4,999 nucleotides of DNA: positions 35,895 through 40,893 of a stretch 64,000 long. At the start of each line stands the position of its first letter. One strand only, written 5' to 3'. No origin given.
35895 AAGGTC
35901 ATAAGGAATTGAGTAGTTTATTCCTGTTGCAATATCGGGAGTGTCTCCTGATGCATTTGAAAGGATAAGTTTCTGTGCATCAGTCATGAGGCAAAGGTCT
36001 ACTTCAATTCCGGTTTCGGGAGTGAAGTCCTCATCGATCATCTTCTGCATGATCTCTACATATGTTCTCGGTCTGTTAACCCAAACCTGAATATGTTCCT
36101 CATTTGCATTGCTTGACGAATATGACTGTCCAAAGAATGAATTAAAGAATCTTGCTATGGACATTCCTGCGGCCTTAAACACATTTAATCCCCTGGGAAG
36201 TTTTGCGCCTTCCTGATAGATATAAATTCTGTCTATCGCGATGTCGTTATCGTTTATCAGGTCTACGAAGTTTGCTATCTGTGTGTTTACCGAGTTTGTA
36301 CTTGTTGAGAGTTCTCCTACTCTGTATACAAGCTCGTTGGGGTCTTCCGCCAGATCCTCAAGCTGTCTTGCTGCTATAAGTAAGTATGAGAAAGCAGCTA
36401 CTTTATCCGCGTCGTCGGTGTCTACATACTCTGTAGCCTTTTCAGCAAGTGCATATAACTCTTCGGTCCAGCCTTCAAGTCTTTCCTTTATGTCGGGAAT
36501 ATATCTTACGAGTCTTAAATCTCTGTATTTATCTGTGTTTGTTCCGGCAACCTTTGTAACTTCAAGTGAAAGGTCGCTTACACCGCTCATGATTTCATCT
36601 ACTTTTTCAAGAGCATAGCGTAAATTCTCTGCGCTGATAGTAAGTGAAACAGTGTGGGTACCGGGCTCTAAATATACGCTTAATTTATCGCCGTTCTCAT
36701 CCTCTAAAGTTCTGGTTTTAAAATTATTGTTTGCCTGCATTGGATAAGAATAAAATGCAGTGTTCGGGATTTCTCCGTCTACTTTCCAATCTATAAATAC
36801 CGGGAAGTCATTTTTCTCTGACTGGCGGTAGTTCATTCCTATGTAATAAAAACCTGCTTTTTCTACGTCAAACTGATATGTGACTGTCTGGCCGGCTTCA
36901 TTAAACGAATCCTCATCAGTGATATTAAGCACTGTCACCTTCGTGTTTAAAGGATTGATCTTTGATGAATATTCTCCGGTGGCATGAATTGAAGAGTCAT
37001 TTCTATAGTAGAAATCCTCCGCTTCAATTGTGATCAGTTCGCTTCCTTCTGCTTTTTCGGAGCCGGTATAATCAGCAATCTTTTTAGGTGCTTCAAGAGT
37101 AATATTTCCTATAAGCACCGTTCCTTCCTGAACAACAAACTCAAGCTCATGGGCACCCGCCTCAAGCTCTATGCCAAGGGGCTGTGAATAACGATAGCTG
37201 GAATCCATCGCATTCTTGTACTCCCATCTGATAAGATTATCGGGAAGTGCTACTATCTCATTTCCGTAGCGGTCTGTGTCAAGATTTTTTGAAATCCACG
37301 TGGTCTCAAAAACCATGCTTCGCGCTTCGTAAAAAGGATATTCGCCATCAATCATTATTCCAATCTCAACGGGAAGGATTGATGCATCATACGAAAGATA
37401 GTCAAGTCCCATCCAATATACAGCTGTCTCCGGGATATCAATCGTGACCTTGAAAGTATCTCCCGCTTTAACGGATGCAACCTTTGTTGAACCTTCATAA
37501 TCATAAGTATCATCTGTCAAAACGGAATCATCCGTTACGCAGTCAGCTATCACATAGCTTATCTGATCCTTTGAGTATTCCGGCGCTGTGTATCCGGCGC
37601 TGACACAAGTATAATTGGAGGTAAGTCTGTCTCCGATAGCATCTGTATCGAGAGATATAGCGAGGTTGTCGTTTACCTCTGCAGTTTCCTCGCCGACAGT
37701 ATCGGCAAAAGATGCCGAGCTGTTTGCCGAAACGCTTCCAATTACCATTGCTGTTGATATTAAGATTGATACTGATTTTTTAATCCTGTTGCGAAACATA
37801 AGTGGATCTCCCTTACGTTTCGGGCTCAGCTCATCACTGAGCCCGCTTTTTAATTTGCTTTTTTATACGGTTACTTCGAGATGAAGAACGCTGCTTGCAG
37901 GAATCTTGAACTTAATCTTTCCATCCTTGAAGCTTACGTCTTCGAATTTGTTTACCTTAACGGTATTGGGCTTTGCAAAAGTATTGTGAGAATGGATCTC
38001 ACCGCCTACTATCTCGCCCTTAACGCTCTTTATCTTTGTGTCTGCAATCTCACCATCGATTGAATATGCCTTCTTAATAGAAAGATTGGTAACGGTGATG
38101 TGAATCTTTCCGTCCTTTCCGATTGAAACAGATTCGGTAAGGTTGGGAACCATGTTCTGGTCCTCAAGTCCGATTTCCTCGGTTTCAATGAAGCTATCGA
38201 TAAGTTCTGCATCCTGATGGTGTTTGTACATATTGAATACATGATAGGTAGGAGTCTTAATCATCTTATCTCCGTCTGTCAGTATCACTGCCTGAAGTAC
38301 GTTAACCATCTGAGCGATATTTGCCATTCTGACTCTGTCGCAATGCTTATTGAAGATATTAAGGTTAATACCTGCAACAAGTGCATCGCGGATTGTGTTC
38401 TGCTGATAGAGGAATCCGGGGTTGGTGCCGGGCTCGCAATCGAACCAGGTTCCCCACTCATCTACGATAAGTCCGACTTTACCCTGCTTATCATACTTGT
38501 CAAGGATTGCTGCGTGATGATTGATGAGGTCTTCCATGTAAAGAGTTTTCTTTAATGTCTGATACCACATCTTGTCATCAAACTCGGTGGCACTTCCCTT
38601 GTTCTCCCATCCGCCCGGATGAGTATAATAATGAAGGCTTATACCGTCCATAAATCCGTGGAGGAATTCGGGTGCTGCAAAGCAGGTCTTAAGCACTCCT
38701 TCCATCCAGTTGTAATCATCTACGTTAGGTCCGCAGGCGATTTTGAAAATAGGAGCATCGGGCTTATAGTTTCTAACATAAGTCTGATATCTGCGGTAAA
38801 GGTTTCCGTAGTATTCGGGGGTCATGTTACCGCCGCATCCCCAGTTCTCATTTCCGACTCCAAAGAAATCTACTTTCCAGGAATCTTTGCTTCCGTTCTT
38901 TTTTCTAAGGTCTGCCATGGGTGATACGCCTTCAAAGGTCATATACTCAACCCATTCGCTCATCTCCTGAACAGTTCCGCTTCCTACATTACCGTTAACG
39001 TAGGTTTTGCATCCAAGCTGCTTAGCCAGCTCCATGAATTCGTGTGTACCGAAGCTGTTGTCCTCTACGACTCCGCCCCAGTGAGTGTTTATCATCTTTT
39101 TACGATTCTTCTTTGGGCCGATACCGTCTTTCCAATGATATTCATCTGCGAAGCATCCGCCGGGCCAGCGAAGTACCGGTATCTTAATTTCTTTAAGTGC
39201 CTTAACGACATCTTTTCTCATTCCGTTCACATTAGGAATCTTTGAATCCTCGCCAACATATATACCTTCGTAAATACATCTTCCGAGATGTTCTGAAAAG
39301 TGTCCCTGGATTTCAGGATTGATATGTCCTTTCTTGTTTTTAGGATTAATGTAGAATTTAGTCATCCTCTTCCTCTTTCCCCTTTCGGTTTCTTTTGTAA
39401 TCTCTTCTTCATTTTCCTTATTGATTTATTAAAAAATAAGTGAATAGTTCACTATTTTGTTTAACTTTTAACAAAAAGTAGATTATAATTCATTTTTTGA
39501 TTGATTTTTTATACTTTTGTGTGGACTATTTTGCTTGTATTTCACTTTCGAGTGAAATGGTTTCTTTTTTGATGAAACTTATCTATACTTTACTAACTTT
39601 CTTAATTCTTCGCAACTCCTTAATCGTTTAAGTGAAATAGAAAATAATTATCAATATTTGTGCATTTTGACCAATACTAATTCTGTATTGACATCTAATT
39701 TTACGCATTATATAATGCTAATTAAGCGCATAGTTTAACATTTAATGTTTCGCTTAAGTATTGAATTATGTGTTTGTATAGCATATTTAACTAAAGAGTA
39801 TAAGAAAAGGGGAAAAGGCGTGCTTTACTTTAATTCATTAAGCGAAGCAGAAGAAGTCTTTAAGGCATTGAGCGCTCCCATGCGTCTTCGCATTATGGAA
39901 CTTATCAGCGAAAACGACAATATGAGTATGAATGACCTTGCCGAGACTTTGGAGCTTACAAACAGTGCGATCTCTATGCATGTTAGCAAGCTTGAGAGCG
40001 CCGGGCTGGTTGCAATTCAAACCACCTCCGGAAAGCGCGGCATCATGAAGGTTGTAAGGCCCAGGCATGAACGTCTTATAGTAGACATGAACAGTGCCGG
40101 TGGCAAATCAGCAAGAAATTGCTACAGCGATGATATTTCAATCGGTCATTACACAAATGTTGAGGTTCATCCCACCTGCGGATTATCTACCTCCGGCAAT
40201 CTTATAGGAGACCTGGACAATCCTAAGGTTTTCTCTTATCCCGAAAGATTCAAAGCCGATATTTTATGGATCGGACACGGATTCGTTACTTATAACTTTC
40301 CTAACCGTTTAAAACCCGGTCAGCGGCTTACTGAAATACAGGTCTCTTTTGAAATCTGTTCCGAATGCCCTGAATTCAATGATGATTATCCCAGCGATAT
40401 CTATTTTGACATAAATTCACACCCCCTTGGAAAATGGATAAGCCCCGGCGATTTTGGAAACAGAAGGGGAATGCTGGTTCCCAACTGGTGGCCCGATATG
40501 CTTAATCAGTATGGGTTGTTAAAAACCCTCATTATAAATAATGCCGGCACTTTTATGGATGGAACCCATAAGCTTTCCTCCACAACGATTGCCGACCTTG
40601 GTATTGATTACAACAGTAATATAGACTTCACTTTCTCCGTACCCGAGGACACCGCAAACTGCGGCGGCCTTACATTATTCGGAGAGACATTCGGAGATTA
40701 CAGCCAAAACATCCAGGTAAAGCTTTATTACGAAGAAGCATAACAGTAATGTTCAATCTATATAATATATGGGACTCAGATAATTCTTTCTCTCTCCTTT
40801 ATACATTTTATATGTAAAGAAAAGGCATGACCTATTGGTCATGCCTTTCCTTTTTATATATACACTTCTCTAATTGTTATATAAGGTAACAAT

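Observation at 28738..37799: Conserved-looking five-gene surface module of unknown mechanism: CBM-SBP giant + two permeases + NHL-TPR-Yip1 membrane protein + 735-aa anchored protein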

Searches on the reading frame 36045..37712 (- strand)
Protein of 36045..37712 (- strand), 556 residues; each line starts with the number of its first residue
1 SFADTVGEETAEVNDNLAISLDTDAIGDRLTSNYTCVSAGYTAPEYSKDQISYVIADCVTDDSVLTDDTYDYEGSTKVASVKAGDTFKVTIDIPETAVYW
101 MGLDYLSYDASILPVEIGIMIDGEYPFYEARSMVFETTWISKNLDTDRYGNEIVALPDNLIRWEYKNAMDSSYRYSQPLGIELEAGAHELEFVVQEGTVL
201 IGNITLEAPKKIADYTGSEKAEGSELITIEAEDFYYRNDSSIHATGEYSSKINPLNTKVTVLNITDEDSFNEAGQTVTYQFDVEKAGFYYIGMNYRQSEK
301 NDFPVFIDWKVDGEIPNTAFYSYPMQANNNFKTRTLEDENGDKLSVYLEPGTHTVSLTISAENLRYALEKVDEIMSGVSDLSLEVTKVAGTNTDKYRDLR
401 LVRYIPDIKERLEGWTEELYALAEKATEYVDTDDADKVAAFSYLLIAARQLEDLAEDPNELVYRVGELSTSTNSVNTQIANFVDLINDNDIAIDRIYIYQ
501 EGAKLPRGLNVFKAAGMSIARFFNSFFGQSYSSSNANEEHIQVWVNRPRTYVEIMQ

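Call 43: predict_structure(alignment_id=A3)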
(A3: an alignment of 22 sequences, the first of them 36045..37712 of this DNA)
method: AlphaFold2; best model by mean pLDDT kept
length: 556 residues; sequences in the alignment: 22
mean_pLDDT: 69.5   pTM: 0.67
mean pLDDT of the five models: 69.5, 68.8, 66.9, 62.2, 55.6
residues with pLDDT >= 90: 128; 70-90: 220; 50-70: 70; < 50: 138
segments of 3 or more residues with pLDDT < 50: 1-39, 125-132, 146-154, 171-173, 240-269, 508-556
pLDDT, mean of each block of 10 residues (from residue 1): 23 22 24 39 85 93 92 91 90 91 80 66 55 59 53 56 75 59 88 82 89 89 87 66 36 32 40 75 94 77 80 90 82 87 95 89 76 80 80 65 87 93 82 72 88 89 79 79 73 84 63 36 31 31 31 27
secondary structure, 60 per line:
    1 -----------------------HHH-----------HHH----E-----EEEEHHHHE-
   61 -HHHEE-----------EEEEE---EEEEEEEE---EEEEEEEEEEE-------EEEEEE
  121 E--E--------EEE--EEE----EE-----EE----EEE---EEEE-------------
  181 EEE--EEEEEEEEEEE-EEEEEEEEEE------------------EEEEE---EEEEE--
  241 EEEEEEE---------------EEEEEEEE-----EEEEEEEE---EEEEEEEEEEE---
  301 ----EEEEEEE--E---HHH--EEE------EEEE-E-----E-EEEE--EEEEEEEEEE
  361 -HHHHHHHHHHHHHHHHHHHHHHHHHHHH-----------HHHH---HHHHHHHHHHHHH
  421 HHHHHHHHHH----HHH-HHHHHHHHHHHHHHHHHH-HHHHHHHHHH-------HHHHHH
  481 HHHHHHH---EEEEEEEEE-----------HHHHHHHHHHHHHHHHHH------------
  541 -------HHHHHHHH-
elements in order: E51-54 H55-58 E78-82 E86-93 E97-107 E115-121 E133-135 E138-140 E158-160 E164-167 E181-183 E186-196 E198-207 E226-230 E234-238 E241-247 E263-270 E276-283 E287-297 E305-311 E323-325 E332-335 E345-348 E351-360 H362-389 H401-404 H408-430 H439-456 H458-467 H475-487 E491-499 H511-528 H548-555
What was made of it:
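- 34818..37799 (-): Giant solute-binding protein (993 aa): SPase-I-type signal with no lipobox Cys, two CBM6/35-like beta-sandwiches, a helical/coiled-coil segment, and a family-1 sugar SBP domain at residues ~583-874. AF2 model of aa 30-585 shows two beta-sandwiches plus a helical bundle (call 43).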

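Call 45: fold_search(model_id=the predicted structure, library=pdb)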
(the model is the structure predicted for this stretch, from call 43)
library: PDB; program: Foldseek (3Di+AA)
matches with E <= 10: 1013; with E <= 0.001: 57
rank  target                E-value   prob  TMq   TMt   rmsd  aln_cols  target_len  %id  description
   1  5x7o_A                2.7e-06  1.00  0.17  0.08  16.4       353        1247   12  Crystal structure of Paenibacillus sp. 598K alpha-1,6-glucosyltransferase (released 2017-07-26)
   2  2ygm_B                3.6e-06  1.00  0.15  0.21  19.3       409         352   10  THE X-RAY CRYSTAL STRUCTURE OF TANDEM CBM51 MODULES OF SP3GH98, THE FAMILY 98 GLYCOSIDE HYDROLASE FROM STREPTOCOCCUS P (released 2011-06-22)
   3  5b4x_A                3.8e-06  1.00  0.26  0.22  14.2       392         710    9  Crystal structure of the ApoER2 ectodomain in complex with the Reelin R56 fragment (released 2017-04-26)
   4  7lyu_A                4.0e-06  1.00  0.25  0.35  14.6       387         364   10  Reelin repeat 8 (released 2022-06-15)
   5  2e26_A                8.3e-06  1.00  0.22  0.18  15.7       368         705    9  Crystal structure of two repeat fragment of reelin (released 2007-05-22)
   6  5b4x_C                1.1e-05  1.00  0.22  0.18  16.1       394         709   10  Crystal structure of the ApoER2 ectodomain in complex with the Reelin R56 fragment (released 2017-04-26)
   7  4xup_D                1.4e-05  1.00  0.16  0.26  21.8       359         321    9  Structure of the N-terminal CBM22-1-CBM22-2 tandem domain from Paenibacillus barcinonensis Xyn10C (released 2015-06-03)
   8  4w8j                  2.0e-05  0.96  0.16  0.09  27.7       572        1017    9  Structure of the full-length insecticidal protein Cry1Ac reveals intriguing details of toxin packaging into in vivo form (released 2014-09-17)
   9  4xup_F                2.6e-05  1.00  0.16  0.25  24.0       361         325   10  Structure of the N-terminal CBM22-1-CBM22-2 tandem domain from Paenibacillus barcinonensis Xyn10C (released 2015-06-03)
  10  2ygl_A                2.8e-05  0.99  0.15  0.22  22.1       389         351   12  The X-ray crystal structure of tandem CBM51 modules of Sp3GH98, the family 98 glycoside hydrolase from Streptococcus p (released 2011-06-22)
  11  7lyu_B                2.9e-05  1.00  0.27  0.37  14.4       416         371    9  Reelin repeat 8 (released 2022-06-15)
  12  8w7n                  3.6e-05  0.97  0.18  0.10  29.6       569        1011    9  Crystal structure of the in-cell Cry1Aa purified from Bacillus thuringiensis (released 2024-03-06)
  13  4qaw_C                4.0e-05  1.00  0.18  0.18  20.2       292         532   11  Structure of modular Xyn30D from Paenibacillus barcinonensis (released 2014-10-08)
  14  9vqm_D                6.0e-05  0.96  0.14  0.10  21.4       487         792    6  Cryo-EM structure of Elapor1WT in tetrameric form (released 2025-07-23)
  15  4qaw_E                6.7e-05  1.00  0.17  0.18  20.0       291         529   11  Structure of modular Xyn30D from Paenibacillus barcinonensis (released 2014-10-08)
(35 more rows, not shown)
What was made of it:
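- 34818..37799 (-): Foldseek hits tandem CBM51, CBM22, CBM6 and CBM35 (call 45).
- On CBM35 / CBM6: Foldseek hits tandem CBMs (call 45).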

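Call 82: search_solved_structures(query=A7, max_evalue=1)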
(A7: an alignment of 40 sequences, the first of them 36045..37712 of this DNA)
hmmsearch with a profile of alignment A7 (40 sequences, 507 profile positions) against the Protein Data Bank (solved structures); distinct sequences matched with E-value up to 1: 68 (the best 60 are shown).
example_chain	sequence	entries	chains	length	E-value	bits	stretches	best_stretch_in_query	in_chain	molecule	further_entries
5x7g_A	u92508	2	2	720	5.6e-11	44.6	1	240-338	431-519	Cycloisomaltooligosaccharide glucanotransferase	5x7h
8a3k_UNK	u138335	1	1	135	6.6e-11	44.4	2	376-444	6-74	sc-apCC-4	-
3wnp_A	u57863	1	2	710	1.8e-07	33.1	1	240-338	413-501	Cycloisomaltooligosaccharide glucanotransferase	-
3wnl_A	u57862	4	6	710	2.5e-07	32.5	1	240-338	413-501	Cycloisomaltooligosaccharide glucanotransferase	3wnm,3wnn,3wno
3wnk_A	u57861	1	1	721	2.6e-07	32.5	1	240-338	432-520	Cycloisomaltooligosaccharide glucanotransferase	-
9r1k_A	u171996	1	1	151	5.5e-07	31.4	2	380-448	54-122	sc-apCC-4-A7F-1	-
8qae_A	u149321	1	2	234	4.7e-06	28.3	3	336-438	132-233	sc-apCC-6-SLLA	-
9r1j_A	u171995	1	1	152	3.4e-05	25.5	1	379-444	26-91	sc-apCC-4-NR-1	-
9r1n_A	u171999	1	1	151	7.7e-05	24.3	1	379-444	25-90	sc-apCC-4-DPH-2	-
9r1m_A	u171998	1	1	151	8.6e-05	24.2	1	380-444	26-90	sc-apCC-4-LMF-1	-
2vzp_A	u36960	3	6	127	0.0005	21.6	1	244-333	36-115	EXO-BETA-D-GLUCOSAMINIDASE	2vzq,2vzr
2w47_A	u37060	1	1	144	0.00095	20.7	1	243-304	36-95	LIPOLYTIC ENZYME, G-D-S-L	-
2w1w_A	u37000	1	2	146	0.00098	20.7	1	243-304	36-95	LIPOLYTIC ENZYME, G-D-S-L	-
8zvk_A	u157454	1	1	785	0.0018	19.8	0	245-280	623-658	AaBgIC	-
9r1l_A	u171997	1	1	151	0.003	19.1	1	379-457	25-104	sc-apCC-4-SN38-1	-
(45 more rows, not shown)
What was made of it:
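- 34818..37799 (-): A diverse N-terminal profile hits the CITase CBM35 at E 5.6e-11 and coiled coils (call 82).
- On CBM35 / CBM6: The family profile hits the CITase CBM35 at E 5.6e-11 and CBM6 domains weakly (call 82).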

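Call 83: search_protein_families(library=pfam, alignment_id=A7, max_evalue=0.01)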
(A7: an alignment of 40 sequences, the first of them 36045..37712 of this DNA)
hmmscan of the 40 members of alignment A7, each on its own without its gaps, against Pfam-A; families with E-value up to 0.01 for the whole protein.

A. member 1, window:36045-37712:- (556 aa): 2 families
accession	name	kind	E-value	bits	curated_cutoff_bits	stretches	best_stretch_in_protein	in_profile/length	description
PF17829.7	GH115_C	-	0.00097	19.4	24.1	0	222-362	4-149/172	Glycosyl hydrolase family 115 C-terminal domain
PF16990.11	CBM_35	-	0.0094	16.7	28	0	267-296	28-57/121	Carbohydrate binding module (family 35)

B. families by the number of members that match (of 40 scanned): 10 families
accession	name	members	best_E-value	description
PF25275.1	Golvesin_C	19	5e-07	Golvesin C-terminal domain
PF16990.11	CBM_35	10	1.9e-07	Carbohydrate binding module (family 35)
PF03422.21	CBM_6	3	7.4e-06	Carbohydrate binding module (family 6)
PF17829.7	GH115_C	3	0.00097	Glycosyl hydrolase family 115 C-terminal domain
PF20495.3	DUF6727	1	0.0011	Family of unknown function (DUF6727)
PF04151.21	PPC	1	0.0012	Bacterial pre-peptidase C-terminal domain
PF04513.17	Baculo_PEP_C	1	0.0025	Baculovirus polyhedron envelope protein, PEP, C terminus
PF25474.1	TPR_TmcB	1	0.0036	TmcB, TPR repeats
PF04634.17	YezG-like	1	0.0044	Immunity protein YezG-like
PF16871.11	DUF5077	1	0.0097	Domain of unknown function (DUF5077)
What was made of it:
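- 34818..37799 (-): Pfam CBM_35 is found in 10/40 and CBM_6 in 3/40 homologues (call 83).
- On CBM35 / CBM6: The window protein scores below the cut-off (CBM_35 16.7 bits against 28) (call 83). CBM_35 is found in 10/40 and CBM_6 in 3/40 homologous N-terminal regions (call 83).
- CBM modules: calls 43, 45, 82 and 83.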

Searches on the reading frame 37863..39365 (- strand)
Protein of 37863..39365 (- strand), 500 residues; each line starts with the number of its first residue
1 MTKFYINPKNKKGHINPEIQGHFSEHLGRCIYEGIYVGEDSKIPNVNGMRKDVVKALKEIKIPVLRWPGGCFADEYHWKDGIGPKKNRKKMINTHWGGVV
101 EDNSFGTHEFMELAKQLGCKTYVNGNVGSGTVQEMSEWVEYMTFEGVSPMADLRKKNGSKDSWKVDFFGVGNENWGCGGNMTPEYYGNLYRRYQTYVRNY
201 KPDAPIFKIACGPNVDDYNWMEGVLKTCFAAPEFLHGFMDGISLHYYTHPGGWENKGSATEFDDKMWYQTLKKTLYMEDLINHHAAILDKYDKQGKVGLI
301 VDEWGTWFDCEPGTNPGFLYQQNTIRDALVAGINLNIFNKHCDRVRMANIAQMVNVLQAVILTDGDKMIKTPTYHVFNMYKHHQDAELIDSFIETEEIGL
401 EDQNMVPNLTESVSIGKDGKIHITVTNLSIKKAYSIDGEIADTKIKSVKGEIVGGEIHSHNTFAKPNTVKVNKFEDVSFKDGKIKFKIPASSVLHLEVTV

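Call 4: search_protein_families(library=pfam, proteins=[window:37863-39365:-], max_evalue=0.01)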
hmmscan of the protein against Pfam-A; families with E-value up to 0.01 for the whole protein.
window:37863-39365:- (500 aa): 1 family
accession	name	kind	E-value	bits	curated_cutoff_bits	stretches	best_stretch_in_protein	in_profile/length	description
PF06964.18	Alpha-L-AF_C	-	6e-52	176.6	27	1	302-492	1-165/165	Alpha-L-arabinofuranosidase C-terminal domain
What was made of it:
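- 37863..39365 (-): GH51 alpha-L-arabinofuranosidase (no signal peptide). Lineage-specific partner immediately upstream. Alpha-L-AF_C (call 4).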

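Call 6: search_protein_families(library=ncbifam, proteins=[window:37863-39365:-], max_evalue=0.01)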
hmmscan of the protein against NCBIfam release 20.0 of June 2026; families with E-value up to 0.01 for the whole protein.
window:37863-39365:- (500 aa): 1 family
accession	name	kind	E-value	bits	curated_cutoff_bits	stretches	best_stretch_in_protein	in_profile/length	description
NF051901.1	ArabsyFurArfAAgro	equivalog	6.4e-69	233.2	625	1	9-493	10-496/502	arabinosylfuranosidase ArfA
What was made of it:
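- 37863..39365 (-): ArfA-like in NCBIfam, below the equivalog cut-off (call 6).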

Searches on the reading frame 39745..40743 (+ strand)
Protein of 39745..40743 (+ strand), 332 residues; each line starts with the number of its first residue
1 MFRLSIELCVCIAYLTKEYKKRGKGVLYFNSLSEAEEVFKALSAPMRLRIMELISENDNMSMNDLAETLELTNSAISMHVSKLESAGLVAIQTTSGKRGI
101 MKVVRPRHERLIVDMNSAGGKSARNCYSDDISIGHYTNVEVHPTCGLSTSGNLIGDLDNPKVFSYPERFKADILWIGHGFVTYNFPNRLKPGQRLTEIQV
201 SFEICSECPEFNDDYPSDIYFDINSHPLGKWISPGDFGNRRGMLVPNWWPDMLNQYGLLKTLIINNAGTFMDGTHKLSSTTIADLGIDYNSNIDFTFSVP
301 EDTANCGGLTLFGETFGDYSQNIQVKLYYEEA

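Call 50: search_protein_families(library=pfam, proteins=[window:39745-40743:+], max_evalue=0.001)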
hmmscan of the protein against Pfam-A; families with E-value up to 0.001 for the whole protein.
window:39745-40743:+ (332 aa): 9 families
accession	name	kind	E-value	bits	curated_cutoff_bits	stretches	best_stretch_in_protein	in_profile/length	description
PF01022.26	HTH_5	-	3.9e-10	39.9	22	1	45-89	2-45/47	Bacterial regulatory protein, arsR family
PF13412.12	HTH_24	-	2.3e-09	37.1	21.9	1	47-89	5-47/48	Winged helix-turn-helix DNA-binding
PF12840.13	HTH_20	-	1.1e-08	35.3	27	1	42-90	1-49/51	Helix-turn-helix domain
PF13601.12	HTH_34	-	1.5e-07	31.9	27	1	47-94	2-49/80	Winged helix DNA-binding domain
PF25212.1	HVO_A0114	-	2.4e-07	30.9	27.6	1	31-95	9-72/84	HVO_A0114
PF12802.13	MarR_2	-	7.4e-07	29.7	27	1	45-93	5-54/61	MarR family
PF08279.18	HTH_11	-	8.5e-07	29.2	25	1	48-100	3-54/55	HTH domain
PF01047.28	MarR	-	2.2e-06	27.9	24.6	1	48-89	6-47/59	MarR family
PF09339.16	HTH_IclR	-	0.0005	20.2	22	0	48-89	6-48/52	IclR helix-turn-helix domain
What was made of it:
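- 39745..40743 (+): Divergently transcribed ArsR/MarR-type winged-helix regulator (332 aa). Candidate locus regulator. HTH_5/HTH_24 (call 50).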
